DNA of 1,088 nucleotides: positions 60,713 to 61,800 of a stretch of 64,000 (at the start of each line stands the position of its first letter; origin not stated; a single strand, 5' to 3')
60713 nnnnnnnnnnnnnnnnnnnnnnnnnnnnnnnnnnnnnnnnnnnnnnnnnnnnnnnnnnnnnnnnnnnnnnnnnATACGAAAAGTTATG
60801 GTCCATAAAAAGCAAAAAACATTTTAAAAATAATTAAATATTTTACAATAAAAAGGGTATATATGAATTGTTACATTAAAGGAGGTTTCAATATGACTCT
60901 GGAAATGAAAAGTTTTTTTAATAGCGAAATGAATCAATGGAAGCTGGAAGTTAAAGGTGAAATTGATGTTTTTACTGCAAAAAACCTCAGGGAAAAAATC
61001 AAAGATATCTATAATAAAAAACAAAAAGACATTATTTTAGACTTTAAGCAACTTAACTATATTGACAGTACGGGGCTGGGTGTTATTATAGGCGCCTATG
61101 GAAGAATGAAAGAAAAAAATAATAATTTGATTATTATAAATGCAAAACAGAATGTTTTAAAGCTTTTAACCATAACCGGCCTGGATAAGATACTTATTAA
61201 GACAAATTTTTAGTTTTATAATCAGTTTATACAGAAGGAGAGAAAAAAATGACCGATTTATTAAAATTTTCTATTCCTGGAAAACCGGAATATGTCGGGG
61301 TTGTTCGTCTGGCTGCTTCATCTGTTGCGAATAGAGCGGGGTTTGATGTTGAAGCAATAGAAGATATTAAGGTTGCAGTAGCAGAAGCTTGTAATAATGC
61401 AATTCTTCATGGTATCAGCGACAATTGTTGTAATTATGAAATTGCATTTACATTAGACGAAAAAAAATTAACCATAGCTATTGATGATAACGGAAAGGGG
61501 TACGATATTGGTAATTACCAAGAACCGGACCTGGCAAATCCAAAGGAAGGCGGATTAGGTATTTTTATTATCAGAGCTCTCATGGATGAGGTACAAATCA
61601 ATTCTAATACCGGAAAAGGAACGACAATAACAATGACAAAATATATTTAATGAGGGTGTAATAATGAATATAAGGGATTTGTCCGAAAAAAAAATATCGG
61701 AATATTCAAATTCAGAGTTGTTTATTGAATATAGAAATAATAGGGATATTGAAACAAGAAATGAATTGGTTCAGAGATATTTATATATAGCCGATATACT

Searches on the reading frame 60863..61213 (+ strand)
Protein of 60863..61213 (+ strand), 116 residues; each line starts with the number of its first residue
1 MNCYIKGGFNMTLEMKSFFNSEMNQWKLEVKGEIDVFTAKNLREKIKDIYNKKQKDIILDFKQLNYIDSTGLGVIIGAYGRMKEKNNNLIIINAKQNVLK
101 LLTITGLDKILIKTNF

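Call 81: search_protein_families(library=pfam, proteins=[window:60863-61213:+], max_evalue=0.001)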
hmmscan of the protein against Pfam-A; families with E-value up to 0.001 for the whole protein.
window:60863-61213:+ (116 aa): 2 families
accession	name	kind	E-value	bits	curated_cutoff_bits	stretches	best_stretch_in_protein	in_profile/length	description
PF01740.26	STAS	-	6.5e-19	68.1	22.6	1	28-111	13-97/106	STAS domain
PF13466.11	STAS_2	-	1e-10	42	29.2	1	28-108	1-80/80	STAS domain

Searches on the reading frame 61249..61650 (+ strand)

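Call 81: search_protein_families(library=pfam, proteins=[window:61249-61650:+], max_evalue=0.001)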
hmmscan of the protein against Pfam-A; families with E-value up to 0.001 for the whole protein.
window:61249-61650:+ (133 aa): 2 families
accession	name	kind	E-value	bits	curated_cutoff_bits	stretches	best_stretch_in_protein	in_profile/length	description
PF13581.12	HATPase_c_2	-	3.7e-29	101.8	27.4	1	10-131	2-127/127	Histidine kinase-like ATPase domain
PF02518.31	HATPase_c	-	1.9e-08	35.2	26.4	1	39-130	5-106/111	Histidine kinase-, DNA gyrase B-, and HSP90-like ATPase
